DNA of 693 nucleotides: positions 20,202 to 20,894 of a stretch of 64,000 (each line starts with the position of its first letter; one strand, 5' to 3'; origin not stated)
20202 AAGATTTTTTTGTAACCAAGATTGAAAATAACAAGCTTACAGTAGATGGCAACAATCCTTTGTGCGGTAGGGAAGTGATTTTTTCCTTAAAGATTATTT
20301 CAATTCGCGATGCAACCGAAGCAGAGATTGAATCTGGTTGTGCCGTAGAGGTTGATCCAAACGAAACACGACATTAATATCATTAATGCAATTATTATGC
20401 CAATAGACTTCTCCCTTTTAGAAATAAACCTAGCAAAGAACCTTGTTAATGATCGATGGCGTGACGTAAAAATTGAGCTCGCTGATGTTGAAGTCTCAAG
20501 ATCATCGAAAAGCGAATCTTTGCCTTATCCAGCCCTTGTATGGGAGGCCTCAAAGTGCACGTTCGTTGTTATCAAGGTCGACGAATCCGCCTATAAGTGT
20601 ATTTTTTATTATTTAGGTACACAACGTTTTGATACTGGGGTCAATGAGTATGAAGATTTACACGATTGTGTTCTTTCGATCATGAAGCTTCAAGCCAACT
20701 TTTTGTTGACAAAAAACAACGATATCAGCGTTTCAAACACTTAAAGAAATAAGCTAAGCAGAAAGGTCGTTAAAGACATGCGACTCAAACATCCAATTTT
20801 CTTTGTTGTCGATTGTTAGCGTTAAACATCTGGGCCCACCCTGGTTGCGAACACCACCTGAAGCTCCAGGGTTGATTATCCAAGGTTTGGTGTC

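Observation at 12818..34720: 1803-bp perfect direct repeat carrying xsc brackets a 20.1-kb block; deleting the block would recreate a canonical tpa-ald-xsc-pta operon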

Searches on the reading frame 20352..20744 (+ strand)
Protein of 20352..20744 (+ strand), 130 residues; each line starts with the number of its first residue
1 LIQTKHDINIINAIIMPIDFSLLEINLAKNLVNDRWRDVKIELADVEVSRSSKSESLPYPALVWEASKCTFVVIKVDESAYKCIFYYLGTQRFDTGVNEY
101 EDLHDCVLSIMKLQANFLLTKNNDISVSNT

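Call 5: search_protein_families(library=ncbifam, proteins=[window:20352-20744:+], max_evalue=0.00001)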
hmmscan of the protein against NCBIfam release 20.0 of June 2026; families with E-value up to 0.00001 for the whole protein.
window:20352-20744:+ (130 aa): 0 families

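Call 59: search_protein_families(library=pfam, proteins=[window:20397-20744:+], max_evalue=0.001)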
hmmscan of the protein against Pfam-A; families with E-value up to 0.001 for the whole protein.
window:20397-20744:+ (115 aa): 0 families
